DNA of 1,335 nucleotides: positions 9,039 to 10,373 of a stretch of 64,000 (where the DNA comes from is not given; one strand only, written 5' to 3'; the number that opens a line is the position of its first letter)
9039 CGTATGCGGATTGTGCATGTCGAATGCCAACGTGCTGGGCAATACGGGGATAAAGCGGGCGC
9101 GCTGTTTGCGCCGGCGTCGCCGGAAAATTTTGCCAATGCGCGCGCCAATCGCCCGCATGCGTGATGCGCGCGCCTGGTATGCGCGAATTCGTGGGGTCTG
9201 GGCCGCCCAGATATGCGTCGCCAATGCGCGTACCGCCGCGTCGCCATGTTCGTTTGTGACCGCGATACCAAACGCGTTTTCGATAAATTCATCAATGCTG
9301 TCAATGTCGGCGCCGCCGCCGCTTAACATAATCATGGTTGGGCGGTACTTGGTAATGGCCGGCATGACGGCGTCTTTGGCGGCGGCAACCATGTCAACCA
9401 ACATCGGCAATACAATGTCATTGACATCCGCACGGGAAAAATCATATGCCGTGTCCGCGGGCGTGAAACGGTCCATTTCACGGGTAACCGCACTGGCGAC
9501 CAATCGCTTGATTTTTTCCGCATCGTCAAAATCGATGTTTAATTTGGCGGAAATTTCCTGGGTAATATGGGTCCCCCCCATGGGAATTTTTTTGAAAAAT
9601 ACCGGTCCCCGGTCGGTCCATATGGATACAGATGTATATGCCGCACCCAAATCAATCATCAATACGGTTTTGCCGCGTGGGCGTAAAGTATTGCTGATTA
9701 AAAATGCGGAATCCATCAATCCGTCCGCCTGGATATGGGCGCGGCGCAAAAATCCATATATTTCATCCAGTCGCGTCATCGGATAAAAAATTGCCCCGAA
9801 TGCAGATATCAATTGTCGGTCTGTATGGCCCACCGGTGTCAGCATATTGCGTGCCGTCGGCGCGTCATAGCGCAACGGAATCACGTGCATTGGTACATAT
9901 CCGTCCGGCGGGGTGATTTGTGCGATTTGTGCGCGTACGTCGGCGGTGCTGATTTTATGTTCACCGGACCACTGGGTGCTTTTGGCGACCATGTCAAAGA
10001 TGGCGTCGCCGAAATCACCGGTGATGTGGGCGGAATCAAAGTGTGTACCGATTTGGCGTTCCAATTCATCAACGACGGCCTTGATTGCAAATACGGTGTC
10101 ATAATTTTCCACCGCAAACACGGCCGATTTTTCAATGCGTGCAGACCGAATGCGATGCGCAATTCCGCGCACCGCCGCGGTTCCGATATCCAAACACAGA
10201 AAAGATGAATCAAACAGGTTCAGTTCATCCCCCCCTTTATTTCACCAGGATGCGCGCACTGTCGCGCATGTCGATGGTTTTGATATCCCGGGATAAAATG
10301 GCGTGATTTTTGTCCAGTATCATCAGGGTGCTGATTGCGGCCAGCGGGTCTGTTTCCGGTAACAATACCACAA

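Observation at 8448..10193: In-frame fusion of FtsA to a complete ribulose-phosphate 3-epimerase, directly after ftsQ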

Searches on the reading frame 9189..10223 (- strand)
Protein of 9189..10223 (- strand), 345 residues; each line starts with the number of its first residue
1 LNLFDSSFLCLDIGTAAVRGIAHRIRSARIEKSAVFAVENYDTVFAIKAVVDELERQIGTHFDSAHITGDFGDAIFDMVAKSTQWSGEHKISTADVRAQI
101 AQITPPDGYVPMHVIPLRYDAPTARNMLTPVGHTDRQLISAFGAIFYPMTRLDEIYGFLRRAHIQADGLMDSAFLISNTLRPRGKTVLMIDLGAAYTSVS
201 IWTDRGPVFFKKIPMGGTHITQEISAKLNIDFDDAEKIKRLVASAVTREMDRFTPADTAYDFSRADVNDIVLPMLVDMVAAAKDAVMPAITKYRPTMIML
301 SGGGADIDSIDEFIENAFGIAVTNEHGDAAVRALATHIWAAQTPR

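Call 20: search_protein_representatives(protein=window:9189-10223:-)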
Query: 345 residues. Proteins with E-value up to 0.001 (for the whole library): 1848; up to 1e-10: 88; up to 1e-30: 18. The best 150 are listed.
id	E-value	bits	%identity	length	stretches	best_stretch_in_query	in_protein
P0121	9.3e-133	459.2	60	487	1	1-343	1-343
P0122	3.1e-90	319.5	46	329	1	1-319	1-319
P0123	1.5e-89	317.2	48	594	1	2-342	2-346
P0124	3.1e-89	316.2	46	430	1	1-345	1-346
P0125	1.0e-78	281.6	41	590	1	1-344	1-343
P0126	5.9e-77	275.8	39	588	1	1-342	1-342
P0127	1.4e-74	268.1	58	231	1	1-204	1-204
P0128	1.9e-64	234.8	39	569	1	22-340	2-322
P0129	1.2e-62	228.8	37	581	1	1-344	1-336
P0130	1.3e-62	228.7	35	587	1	1-341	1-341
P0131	2.1e-61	224.7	36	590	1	4-340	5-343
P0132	2.6e-59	217.8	35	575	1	2-326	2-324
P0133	3.1e-58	214.3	35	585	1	1-338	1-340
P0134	2.7e-48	181.6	30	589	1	3-339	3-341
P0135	9.2e-41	156.9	69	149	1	1-104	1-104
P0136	2.0e-35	139.3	29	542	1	45-341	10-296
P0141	6.0e-25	104.9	28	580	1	1-318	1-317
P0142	9.5e-24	101.0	27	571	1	40-332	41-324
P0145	5.9e-21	91.8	28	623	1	2-340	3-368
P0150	1.1e-18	84.4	31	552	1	7-268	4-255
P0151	4.8e-18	82.2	28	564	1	46-333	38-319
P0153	4.2e-17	79.1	27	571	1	6-317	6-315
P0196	4.2e-11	59.4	29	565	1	6-245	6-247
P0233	6.2e-10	55.6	25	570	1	6-330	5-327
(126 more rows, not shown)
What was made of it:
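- It is at most 29% identical to any unfused FtsA (call 20).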

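Call 22: search_protein_families(library=pfam, proteins=[P0134, P0136, P0141, P0142, P0145, P0150, P0151, P0153, P0196, P0233], max_evalue=0.001)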
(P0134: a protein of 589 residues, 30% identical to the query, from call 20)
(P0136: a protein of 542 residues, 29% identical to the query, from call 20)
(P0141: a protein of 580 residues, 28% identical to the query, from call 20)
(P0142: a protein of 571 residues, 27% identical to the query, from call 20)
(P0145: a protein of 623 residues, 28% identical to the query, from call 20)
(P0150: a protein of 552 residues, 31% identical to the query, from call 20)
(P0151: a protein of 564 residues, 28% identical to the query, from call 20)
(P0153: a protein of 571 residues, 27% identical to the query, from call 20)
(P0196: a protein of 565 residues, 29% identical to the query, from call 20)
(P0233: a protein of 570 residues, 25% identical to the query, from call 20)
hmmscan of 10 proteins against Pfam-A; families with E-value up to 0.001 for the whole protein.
P0134 (589 aa): 2 families
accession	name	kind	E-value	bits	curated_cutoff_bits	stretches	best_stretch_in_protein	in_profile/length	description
PF00834.25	Ribul_P_3_epim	-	3.7e-25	88.9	21.1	1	395-574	18-198/198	Ribulose-phosphate 3 epimerase family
PF02491.25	SHS2_FTSA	-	0.00023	21.9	25.4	1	89-137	20-66/79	SHS2 domain inserted in FTSA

P0136 (542 aa): 2 families
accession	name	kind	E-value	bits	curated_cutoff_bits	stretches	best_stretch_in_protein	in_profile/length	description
PF00834.25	Ribul_P_3_epim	-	2.6e-36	125.4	21.1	1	347-522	19-195/198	Ribulose-phosphate 3 epimerase family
PF14450.12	FtsA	-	2e-05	25.4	31.8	1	148-281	4-109/127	Cell division protein FtsA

P0141 (580 aa): 5 families
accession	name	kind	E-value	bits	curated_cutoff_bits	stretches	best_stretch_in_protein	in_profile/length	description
PF00834.25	Ribul_P_3_epim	-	5.8e-40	137.2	21.1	1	375-563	8-196/198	Ribulose-phosphate 3 epimerase family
PF14450.12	FtsA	-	4e-08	34.1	31.8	1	190-319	2-105/127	Cell division protein FtsA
PF11104.14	PilM_2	-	4.1e-05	23.1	27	1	186-312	180-293/340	Type IV pilus assembly protein PilM;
PF02491.25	SHS2_FTSA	-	7.5e-05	23.4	25.4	1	83-147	9-75/79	SHS2 domain inserted in FTSA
PF01884.23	PcrB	-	0.00085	19.3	23.9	0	523-568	171-215/226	PcrB family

P0142 (571 aa): 5 families
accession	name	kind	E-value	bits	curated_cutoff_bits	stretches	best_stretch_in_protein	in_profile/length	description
PF00834.25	Ribul_P_3_epim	-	7.5e-42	143.4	21.1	1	373-552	17-197/198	Ribulose-phosphate 3 epimerase family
PF14450.12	FtsA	-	2.1e-11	44.7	31.8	1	188-319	2-112/127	Cell division protein FtsA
PF11104.14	PilM_2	-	7.6e-08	32.1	27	1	188-329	184-317/340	Type IV pilus assembly protein PilM;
PF02491.25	SHS2_FTSA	-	1.1e-05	26.1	25.4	1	82-148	11-78/79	SHS2 domain inserted in FTSA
PF06723.19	MreB_Mbl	-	0.00011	21.6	27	0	186-320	147-307/327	MreB/Mbl protein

P0145 (623 aa): 6 families
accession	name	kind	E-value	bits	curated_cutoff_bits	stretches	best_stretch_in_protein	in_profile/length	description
PF00834.25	Ribul_P_3_epim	-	8e-47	159.6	21.1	1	412-604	2-196/198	Ribulose-phosphate 3 epimerase family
PF14450.12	FtsA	-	5.1e-17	62.8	31.8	1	205-352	2-111/127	Cell division protein FtsA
PF06723.19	MreB_Mbl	-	1.7e-14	53.8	27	1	198-360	142-313/327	MreB/Mbl protein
PF02491.25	SHS2_FTSA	-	2.1e-11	44.4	25.4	1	84-158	4-78/79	SHS2 domain inserted in FTSA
PF11104.14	PilM_2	-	3.2e-09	36.6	27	1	190-257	169-236/340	Type IV pilus assembly protein PilM;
PF00012.26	HSP70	-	0.0007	18.4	20.6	0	248-348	257-354/599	Hsp70 protein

P0150 (552 aa): 1 family
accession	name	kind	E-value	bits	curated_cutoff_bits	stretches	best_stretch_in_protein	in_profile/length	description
PF00834.25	Ribul_P_3_epim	-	8.4e-33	113.9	21.1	1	355-533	19-197/198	Ribulose-phosphate 3 epimerase family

P0151 (564 aa): 4 families
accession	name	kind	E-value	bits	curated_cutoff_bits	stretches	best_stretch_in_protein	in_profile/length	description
PF00834.25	Ribul_P_3_epim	-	1.2e-40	139.5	21.1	1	362-545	14-198/198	Ribulose-phosphate 3 epimerase family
PF14450.12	FtsA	-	8.8e-09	36.2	31.8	1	178-305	2-104/127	Cell division protein FtsA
PF02491.25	SHS2_FTSA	-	5.3e-05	23.9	25.4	1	76-137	14-77/79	SHS2 domain inserted in FTSA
PF11104.14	PilM_2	-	0.00051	19.5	27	0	178-233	184-239/340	Type IV pilus assembly protein PilM;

P0153 (571 aa): 2 families
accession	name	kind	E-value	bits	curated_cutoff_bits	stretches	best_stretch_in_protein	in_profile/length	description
PF00834.25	Ribul_P_3_epim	-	2.4e-32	112.4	21.1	1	378-551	21-194/198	Ribulose-phosphate 3 epimerase family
PF02491.25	SHS2_FTSA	-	6.6e-08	33.2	25.4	1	76-147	7-78/79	SHS2 domain inserted in FTSA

P0196 (565 aa): 1 family
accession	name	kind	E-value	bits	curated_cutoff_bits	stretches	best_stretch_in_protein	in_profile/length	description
PF00834.25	Ribul_P_3_epim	-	9.3e-34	117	21.1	1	356-547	4-196/198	Ribulose-phosphate 3 epimerase family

P0233 (570 aa): 2 families
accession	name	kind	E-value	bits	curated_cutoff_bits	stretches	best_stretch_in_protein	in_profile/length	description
PF00834.25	Ribul_P_3_epim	-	2.3e-30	105.9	21.1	1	374-551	17-194/198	Ribulose-phosphate 3 epimerase family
PF14450.12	FtsA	-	0.00081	20.2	31.8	0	189-248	3-62/127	Cell division protein FtsA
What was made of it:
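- SHS2_FTSA hits occur in relatives (call 22).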

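Call 27: find_encoding_contigs(protein=P0145, flank=10000, max_places=3)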
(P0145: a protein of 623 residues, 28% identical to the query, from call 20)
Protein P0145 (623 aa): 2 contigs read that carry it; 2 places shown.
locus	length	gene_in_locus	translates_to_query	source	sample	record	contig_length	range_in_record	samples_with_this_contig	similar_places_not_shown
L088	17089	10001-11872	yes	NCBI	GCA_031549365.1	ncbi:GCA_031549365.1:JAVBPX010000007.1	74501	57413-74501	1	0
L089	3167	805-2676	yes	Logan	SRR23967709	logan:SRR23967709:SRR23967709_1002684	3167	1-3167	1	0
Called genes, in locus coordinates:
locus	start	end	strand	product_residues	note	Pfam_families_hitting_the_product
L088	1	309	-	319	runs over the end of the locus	PF00437:T2SSE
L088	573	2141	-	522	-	PF00501:AMP-binding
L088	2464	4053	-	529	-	PF00501:AMP-binding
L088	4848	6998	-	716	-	PF02534:T4SS-DNA_transf, PF10412:TrwB_AAD_bind, PF12696:TraG-D_C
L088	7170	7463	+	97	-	-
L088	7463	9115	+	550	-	PF03717:PBP_dimer, PF00905:Transpeptidase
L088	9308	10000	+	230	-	PF03799:FtsQ_DivIB_C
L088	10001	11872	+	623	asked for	PF02491:SHS2_FTSA, PF06723:MreB_Mbl, PF11104:PilM_2 (weak), PF14450:FtsA, PF00834:Ribul_P_3_epim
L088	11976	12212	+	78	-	PF00830:Ribosomal_L28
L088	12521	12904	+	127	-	-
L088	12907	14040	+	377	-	PF13477:Glyco_trans_4_2, PF13439:Glyco_transf_4, PF13579:Glyco_trans_4_4, PF20706:GT4-conflict (weak), PF00534:Glycos_transf_1, PF13692:Glyco_trans_1_4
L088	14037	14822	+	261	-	PF20260:PUA_4, PF04452:Methyltrans_RNA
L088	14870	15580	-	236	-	PF03099:BPL_LplA_LipB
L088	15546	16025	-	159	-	-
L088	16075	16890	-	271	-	PF17827:PrmC_N (faint), PF05175:MTS, PF13489:Methyltransf_23 (weak), PF01170:UPF0020 (faint), PF08242:Methyltransf_12 (weak), PF13649:Methyltransf_25 (weak), PF13847:Methyltransf_31, PF07669:Eco57I (faint)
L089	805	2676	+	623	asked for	PF02491:SHS2_FTSA, PF06723:MreB_Mbl, PF11104:PilM_2 (weak), PF14450:FtsA, PF00834:Ribul_P_3_epim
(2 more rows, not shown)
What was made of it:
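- The most divergent one, P0145, follows ftsI-ftsQ (call 27).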

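Call 28: find_encoding_contigs(protein=P0141, flank=10000, max_places=3)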
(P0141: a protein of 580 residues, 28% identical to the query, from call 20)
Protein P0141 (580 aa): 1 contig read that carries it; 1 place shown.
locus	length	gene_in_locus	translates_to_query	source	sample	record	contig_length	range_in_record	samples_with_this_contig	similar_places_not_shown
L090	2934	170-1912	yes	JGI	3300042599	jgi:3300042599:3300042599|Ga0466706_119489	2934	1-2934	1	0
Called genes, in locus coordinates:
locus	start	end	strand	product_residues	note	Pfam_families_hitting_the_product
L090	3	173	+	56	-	?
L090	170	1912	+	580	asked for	PF14450:FtsA (weak), PF00834:Ribul_P_3_epim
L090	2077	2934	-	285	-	?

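Call 30: list_cluster_members(proteins=[P0145, P0134, P0136, P0142, P0150, P0151, P0153, P0196, P0233, P0129])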
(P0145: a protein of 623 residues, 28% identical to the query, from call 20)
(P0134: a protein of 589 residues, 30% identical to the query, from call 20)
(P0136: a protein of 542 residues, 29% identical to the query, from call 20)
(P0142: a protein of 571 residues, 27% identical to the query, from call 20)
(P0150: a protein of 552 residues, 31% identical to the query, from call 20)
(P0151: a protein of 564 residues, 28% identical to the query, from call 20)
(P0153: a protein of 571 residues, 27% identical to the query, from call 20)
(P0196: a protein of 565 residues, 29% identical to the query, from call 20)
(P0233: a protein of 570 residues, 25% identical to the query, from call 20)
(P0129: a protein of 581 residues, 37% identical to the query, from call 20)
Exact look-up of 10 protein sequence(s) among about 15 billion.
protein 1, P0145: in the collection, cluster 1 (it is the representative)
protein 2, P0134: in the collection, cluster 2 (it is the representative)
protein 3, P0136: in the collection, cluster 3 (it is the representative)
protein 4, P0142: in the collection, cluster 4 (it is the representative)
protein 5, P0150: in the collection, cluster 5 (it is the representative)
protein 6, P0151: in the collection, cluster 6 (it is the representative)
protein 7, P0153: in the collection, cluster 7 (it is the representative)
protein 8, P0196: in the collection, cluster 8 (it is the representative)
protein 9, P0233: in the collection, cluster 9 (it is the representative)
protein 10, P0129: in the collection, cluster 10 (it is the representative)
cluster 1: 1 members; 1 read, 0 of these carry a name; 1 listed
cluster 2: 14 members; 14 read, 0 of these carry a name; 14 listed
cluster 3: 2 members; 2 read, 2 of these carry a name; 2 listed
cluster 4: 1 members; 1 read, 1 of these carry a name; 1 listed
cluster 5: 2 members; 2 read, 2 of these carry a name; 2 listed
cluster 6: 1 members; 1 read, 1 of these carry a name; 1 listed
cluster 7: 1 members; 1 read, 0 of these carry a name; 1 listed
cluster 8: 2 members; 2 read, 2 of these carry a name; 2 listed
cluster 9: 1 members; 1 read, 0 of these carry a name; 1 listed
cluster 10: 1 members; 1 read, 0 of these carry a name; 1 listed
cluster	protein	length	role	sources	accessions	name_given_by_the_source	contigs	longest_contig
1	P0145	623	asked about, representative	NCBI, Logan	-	-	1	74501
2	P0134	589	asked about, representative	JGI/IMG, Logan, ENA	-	-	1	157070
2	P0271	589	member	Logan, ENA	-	-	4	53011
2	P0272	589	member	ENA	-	-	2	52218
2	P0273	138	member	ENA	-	-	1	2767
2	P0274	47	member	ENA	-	-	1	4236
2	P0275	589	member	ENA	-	-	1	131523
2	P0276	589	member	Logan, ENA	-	-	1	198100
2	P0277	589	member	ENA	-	-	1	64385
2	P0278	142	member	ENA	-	-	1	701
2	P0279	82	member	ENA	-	-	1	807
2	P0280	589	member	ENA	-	-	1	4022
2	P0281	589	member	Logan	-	-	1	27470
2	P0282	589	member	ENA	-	-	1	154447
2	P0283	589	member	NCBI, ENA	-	-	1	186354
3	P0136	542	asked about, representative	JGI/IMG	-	ribulose-phosphate 3-epimerase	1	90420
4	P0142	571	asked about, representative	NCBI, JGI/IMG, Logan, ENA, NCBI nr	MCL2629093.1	MAG: ribulose-phosphate 3-epimerase [Alphaproteobacteria bacterium] | ribulose-phosphate 3-epimerase [Alphaproteobacteria bacterium]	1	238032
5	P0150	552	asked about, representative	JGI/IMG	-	ribulose-phosphate 3-epimerase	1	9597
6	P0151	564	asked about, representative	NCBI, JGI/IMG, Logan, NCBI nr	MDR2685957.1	MAG: ribulose-phosphate 3-epimerase [Rickettsiales bacterium] | ribulose-phosphate 3-epimerase | ribulose-phosphate 3-epimerase [Rickettsiales bacterium]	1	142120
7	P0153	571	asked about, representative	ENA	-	-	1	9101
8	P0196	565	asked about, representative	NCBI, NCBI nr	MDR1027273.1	MAG: hypothetical protein LBL46_02555 [Rickettsiales bacterium] | hypothetical protein [Rickettsiales bacterium]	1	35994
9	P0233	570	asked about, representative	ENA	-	-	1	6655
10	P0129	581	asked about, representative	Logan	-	-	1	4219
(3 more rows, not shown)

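Call 43: find_encoding_contigs(protein=P0134, flank=10000, max_places=2)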
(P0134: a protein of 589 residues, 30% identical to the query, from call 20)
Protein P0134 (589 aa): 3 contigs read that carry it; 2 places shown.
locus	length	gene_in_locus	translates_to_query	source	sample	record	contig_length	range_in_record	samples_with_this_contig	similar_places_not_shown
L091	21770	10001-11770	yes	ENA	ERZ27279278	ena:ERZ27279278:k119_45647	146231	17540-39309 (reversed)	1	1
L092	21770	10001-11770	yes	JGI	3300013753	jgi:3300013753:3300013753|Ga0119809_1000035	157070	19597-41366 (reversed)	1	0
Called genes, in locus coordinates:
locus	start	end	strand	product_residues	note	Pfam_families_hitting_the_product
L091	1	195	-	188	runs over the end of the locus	-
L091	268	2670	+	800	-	PF02518:HATPase_c, PF00204:DNA_gyraseB, PF01751:Toprim, PF00986:DNA_gyraseB_C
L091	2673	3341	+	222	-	-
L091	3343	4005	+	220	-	PF03167:UDG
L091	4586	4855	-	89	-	-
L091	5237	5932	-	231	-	PF02463:SMC_N, PF00005:ABC_tran, PF13304:AAA_21 (faint)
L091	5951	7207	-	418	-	PF12704:MacB_PCD, PF02687:FtsX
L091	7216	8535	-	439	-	-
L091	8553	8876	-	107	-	-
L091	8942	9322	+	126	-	-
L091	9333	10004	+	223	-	PF03799:FtsQ_DivIB_C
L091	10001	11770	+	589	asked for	PF00834:Ribul_P_3_epim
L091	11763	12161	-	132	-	PF02367:TsaE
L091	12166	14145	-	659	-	PF00270:DEAD (weak), PF04851:ResIII, PF17757:UvrB_inter, PF27431:UvrB_3rd, PF00271:Helicase_C, PF12344:UvrB, PF02151:UVR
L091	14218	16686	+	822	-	PF05170:AsmA (faint)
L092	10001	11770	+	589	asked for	PF00834:Ribul_P_3_epim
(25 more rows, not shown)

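Call 44: find_homologous_proteins(query=P0134, max_evalue=1e-20)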
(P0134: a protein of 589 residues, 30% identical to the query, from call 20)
Query P0134 (589 aa): 3 proteins with E <= 1e-20 among 8000 candidates.
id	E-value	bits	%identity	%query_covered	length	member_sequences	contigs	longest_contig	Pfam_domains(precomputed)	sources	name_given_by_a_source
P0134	0.0e+0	1263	100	100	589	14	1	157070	PF00834.26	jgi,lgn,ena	-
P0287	6.0e-275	931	75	100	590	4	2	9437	PF00834.26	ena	-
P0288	9.1e-89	317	30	100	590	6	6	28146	PF14450.13,PF00834.26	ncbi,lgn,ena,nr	ncbi:MAG: ribulose-phosphate 3-epimerase [Alphaproteobacteria bacterium]|nr:ribulose-phosphate 3-epi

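Call 46: find_encoding_contigs(protein=P0287, flank=5000, max_places=2)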
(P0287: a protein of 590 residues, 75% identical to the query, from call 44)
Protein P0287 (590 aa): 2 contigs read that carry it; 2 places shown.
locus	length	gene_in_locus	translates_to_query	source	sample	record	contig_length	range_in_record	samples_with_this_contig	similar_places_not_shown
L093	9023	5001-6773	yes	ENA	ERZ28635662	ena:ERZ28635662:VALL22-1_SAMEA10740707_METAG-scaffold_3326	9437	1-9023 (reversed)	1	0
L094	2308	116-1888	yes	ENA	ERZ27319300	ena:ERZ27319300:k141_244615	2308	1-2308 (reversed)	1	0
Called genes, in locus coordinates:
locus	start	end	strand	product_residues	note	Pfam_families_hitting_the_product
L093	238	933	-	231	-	PF00005:ABC_tran, PF02463:SMC_N, PF13304:AAA_21 (faint)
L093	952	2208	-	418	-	PF12704:MacB_PCD, PF02687:FtsX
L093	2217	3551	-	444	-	-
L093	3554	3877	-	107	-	-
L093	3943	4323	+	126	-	-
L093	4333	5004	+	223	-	PF03799:FtsQ_DivIB_C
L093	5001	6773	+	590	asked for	PF00834:Ribul_P_3_epim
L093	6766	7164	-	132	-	PF02367:TsaE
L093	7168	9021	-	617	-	?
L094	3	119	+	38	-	?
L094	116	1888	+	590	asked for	PF00834:Ribul_P_3_epim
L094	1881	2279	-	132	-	PF02367:TsaE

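Call 47: find_encoding_contigs(protein=P0132, flank=10000, max_places=2)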
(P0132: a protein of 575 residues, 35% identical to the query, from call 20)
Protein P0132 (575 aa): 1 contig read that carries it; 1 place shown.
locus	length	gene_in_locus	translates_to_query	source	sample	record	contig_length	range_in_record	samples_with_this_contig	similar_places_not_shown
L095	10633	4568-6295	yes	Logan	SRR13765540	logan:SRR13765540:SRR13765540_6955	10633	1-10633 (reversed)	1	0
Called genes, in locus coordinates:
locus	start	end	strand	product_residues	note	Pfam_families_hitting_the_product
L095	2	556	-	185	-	?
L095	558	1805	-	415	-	PF12704:MacB_PCD, PF02687:FtsX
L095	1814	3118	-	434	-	-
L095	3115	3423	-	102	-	-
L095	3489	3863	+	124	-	-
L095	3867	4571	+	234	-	PF03799:FtsQ_DivIB_C (weak)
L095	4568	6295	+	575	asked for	PF00834:Ribul_P_3_epim (weak)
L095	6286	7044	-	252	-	-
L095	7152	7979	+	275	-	-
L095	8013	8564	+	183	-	PF09411:PagL (weak)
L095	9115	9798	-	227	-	PF03167:UDG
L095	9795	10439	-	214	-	-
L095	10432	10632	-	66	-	?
